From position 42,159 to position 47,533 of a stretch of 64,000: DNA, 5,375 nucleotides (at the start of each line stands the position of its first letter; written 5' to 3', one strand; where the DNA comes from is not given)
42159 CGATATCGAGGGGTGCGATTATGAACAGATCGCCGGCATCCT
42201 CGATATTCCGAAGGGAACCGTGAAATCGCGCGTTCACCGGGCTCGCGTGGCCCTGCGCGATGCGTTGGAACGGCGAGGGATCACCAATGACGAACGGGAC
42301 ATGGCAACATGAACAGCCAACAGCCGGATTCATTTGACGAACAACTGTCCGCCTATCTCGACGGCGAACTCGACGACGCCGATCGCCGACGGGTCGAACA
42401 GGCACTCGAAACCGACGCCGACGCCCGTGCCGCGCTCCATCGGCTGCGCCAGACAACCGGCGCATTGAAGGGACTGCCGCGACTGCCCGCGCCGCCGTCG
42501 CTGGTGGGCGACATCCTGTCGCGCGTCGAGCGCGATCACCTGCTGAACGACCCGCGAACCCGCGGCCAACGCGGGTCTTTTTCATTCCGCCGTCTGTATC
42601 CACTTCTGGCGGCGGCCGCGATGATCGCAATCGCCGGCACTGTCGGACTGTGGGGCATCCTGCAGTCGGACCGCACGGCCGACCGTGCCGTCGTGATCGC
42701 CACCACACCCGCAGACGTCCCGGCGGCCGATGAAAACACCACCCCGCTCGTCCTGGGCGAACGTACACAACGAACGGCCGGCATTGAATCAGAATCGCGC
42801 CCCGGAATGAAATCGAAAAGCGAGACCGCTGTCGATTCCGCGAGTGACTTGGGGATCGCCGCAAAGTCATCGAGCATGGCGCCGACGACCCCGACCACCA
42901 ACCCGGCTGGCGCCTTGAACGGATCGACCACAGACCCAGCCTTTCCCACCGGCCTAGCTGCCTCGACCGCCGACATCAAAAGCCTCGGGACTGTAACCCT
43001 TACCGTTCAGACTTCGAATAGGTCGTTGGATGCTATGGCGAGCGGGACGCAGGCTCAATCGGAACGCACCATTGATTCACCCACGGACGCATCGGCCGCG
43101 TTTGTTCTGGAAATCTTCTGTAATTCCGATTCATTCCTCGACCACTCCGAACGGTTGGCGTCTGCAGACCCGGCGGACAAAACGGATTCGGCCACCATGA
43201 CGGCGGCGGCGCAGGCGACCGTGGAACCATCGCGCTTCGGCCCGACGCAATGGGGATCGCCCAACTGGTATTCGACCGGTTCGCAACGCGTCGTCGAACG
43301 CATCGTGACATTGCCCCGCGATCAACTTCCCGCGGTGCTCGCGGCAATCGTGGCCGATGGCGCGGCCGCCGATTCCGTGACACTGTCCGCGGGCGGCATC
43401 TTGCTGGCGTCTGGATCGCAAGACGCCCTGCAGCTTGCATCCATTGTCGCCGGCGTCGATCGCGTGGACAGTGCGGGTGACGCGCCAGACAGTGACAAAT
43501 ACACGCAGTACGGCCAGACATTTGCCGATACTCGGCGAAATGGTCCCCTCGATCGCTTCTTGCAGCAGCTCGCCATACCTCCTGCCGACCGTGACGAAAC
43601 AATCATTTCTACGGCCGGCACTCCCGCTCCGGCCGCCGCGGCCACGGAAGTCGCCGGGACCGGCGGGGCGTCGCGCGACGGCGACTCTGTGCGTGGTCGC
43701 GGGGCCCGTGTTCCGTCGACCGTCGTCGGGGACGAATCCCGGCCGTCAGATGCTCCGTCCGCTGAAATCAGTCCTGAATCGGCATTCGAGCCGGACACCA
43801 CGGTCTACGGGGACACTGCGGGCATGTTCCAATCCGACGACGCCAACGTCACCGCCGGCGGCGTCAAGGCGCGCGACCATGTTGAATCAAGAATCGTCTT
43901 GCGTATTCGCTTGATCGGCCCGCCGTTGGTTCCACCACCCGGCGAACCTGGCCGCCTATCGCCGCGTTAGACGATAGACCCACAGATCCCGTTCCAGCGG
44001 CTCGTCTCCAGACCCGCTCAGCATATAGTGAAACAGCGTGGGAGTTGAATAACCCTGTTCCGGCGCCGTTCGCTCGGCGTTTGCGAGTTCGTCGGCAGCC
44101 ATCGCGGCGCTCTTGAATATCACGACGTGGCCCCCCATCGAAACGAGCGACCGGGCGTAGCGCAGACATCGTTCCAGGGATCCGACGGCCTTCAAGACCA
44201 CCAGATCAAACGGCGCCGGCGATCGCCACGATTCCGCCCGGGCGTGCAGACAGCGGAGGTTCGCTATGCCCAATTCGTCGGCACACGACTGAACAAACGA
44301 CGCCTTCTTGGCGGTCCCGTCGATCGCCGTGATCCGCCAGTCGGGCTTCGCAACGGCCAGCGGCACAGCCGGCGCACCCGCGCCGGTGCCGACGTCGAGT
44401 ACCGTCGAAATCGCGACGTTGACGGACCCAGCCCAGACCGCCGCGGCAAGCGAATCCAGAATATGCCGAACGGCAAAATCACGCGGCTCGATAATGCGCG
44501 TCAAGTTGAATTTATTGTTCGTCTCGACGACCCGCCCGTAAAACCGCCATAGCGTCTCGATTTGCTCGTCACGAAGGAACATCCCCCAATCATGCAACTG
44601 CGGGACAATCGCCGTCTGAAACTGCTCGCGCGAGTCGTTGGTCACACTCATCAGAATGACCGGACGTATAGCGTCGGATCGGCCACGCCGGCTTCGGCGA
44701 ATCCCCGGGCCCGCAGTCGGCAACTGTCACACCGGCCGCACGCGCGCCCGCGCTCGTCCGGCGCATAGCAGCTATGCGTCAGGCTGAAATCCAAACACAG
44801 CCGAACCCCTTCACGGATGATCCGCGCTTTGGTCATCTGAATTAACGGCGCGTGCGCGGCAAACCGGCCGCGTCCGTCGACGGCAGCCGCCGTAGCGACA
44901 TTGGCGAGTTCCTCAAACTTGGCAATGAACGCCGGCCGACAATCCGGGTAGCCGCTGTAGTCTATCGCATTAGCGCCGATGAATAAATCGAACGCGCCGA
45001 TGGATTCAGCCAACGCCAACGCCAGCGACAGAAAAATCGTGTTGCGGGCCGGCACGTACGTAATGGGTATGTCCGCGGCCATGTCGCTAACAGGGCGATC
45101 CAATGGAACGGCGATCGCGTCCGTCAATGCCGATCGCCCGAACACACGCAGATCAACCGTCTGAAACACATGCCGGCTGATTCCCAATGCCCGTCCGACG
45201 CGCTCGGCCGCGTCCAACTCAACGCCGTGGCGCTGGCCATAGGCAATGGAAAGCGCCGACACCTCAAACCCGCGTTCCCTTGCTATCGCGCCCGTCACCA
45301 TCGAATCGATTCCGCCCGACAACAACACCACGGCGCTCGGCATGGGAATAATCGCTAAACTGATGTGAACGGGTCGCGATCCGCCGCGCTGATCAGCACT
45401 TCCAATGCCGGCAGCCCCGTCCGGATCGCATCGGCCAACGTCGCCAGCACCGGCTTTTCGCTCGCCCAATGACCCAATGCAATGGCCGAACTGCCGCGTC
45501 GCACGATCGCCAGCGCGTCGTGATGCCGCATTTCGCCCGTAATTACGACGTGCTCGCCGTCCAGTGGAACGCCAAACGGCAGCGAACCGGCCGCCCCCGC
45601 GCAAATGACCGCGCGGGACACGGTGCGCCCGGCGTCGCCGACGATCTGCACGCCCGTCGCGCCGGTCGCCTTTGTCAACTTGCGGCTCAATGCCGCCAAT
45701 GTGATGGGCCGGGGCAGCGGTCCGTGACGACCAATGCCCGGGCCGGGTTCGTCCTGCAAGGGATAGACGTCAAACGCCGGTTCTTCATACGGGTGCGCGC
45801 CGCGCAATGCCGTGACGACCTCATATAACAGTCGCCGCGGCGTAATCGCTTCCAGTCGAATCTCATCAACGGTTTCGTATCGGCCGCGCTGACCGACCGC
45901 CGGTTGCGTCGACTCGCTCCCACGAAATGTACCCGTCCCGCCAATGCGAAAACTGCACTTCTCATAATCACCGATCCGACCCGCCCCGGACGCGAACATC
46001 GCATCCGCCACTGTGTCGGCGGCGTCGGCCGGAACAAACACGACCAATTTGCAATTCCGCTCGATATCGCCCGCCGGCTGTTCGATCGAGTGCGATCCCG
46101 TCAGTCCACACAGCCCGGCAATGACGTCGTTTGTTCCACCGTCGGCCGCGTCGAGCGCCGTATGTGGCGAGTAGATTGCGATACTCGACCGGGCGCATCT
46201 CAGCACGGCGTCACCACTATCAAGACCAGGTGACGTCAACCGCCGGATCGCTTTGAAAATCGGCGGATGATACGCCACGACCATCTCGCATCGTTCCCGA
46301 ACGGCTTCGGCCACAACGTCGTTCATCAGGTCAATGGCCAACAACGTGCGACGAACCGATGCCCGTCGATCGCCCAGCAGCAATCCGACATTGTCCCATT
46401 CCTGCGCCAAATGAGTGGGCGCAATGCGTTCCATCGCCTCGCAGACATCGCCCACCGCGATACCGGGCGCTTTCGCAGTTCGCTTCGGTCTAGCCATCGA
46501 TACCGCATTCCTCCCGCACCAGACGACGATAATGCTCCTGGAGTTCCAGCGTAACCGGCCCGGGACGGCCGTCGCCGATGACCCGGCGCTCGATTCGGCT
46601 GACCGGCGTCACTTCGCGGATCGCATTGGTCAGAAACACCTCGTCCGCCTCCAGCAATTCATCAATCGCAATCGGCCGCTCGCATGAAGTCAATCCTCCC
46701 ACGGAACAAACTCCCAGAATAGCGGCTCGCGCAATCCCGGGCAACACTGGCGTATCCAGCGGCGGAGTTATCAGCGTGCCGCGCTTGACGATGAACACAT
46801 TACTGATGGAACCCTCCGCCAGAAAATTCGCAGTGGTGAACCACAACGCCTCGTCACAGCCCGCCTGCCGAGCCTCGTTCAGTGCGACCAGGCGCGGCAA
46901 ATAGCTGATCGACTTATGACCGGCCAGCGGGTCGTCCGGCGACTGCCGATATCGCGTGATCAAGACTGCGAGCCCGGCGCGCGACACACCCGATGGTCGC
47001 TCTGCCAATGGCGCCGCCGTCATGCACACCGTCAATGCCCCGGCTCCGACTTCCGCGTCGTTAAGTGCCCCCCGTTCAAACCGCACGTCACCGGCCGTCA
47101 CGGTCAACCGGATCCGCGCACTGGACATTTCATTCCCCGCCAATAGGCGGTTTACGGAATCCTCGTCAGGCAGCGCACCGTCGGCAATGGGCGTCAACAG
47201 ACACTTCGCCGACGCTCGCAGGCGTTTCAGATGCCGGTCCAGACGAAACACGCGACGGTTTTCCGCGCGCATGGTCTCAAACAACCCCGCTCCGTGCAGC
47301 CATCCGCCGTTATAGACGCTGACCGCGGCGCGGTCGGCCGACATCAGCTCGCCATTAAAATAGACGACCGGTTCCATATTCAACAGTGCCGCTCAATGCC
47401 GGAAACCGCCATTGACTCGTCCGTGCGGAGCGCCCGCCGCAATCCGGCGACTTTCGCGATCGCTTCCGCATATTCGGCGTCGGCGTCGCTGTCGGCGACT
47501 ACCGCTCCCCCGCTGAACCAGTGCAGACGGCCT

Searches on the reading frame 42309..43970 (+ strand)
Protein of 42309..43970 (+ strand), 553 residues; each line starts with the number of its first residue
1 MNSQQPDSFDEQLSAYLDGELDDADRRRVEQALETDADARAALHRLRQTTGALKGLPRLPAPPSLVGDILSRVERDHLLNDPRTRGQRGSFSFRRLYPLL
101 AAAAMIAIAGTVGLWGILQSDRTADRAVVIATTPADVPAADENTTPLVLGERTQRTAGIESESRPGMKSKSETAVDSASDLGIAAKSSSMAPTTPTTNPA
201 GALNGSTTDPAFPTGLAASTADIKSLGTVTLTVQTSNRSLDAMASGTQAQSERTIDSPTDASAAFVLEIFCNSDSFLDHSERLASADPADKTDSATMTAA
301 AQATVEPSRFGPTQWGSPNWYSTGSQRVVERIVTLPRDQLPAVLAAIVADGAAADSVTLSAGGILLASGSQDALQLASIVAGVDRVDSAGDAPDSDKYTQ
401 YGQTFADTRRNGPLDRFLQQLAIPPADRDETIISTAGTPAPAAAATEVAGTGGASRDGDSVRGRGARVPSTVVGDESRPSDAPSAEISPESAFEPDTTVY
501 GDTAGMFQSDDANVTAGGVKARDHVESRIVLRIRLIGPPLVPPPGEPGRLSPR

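Call 47: search_protein_families(library=pfam, proteins=[window:42309-43970:+], max_evalue=0.0001)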
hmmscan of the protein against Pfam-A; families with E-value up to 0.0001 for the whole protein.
window:42309-43970:+ (553 aa): 1 family
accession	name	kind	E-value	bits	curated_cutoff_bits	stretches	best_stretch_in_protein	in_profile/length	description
PF13490.11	zf-HC2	-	5e-07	30.1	22.2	1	9-35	4-30/35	Putative zinc-finger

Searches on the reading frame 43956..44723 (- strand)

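Call 47: search_protein_families(library=pfam, proteins=[window:43956-44723:-], max_evalue=0.0001)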
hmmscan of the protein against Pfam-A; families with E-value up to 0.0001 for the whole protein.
window:43956-44723:- (255 aa): 4 families
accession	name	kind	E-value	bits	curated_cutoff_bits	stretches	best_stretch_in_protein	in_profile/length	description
PF02527.21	GidB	-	1.1e-37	129.6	27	1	54-219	1-162/184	rRNA small subunit methyltransferase G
PF13847.12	Methyltransf_31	-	1.1e-07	32.1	27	1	107-206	6-113/145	Methyltransferase domain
PF13649.12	Methyltransf_25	-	1.3e-07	32.6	27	1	108-197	1-96/97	Methyltransferase domain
PF02390.23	Methyltransf_4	-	6.6e-05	22.9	24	0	107-163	4-60/173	Putative methyltransferase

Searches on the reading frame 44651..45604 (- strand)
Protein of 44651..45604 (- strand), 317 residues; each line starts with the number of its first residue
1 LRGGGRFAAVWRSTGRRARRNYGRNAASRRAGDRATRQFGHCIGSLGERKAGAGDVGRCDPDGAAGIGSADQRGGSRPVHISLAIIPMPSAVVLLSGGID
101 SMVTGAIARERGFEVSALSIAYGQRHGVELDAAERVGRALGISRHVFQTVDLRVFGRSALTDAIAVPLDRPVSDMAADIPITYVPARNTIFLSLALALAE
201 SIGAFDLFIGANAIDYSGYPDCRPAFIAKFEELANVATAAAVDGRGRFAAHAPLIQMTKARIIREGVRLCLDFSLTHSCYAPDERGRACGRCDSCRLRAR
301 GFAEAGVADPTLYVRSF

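Call 47: search_protein_families(library=pfam, proteins=[window:44651-45604:-], max_evalue=0.0001)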
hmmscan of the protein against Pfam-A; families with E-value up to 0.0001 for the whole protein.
window:44651-45604:- (317 aa): 2 families
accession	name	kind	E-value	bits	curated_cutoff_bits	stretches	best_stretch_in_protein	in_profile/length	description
PF06508.19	QueC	-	6.4e-65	219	22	1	91-305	2-209/210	Queuosine biosynthesis protein QueC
PF00733.27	Asn_synthase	-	8.1e-06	26.2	21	1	93-150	22-80/354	Asparagine synthase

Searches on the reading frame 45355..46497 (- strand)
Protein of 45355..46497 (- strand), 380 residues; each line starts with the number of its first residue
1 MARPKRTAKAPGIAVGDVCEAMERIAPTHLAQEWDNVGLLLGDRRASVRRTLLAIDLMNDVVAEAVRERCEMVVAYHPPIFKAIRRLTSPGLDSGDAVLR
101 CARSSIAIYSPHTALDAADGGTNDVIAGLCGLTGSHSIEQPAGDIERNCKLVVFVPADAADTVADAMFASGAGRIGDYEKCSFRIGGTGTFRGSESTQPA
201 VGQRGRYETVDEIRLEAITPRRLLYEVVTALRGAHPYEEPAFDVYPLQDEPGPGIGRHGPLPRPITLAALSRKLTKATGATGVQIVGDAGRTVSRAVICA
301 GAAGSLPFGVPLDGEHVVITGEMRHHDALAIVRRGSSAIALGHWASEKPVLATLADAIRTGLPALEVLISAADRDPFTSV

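Call 47: search_protein_families(library=pfam, proteins=[window:45355-46497:-], max_evalue=0.0001)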
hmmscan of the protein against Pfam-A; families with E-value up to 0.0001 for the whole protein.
window:45355-46497:- (380 aa): 1 family
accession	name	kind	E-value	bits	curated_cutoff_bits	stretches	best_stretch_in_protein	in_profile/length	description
PF01784.24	DUF34_NIF3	-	2.3e-55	188.4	23.4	1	15-376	3-256/256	Duf34/NIF3 (NGG1p interacting factor 3)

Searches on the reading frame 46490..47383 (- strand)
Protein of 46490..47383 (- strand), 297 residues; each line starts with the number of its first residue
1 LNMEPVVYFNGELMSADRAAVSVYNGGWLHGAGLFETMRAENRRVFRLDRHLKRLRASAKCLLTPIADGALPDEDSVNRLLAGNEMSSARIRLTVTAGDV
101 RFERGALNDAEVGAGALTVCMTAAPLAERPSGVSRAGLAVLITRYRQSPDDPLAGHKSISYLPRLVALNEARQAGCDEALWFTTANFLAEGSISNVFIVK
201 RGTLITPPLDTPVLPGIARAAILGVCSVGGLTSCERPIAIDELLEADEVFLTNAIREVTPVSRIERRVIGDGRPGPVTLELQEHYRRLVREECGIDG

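Call 47: search_protein_families(library=pfam, proteins=[window:46490-47383:-], max_evalue=0.0001)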
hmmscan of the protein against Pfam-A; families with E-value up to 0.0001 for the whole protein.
window:46490-47383:- (297 aa): 1 family
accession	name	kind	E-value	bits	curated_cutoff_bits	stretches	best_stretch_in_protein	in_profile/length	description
PF01063.24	Aminotran_4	-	2.2e-57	194.9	28.5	1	33-264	1-223/223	Amino-transferase class IV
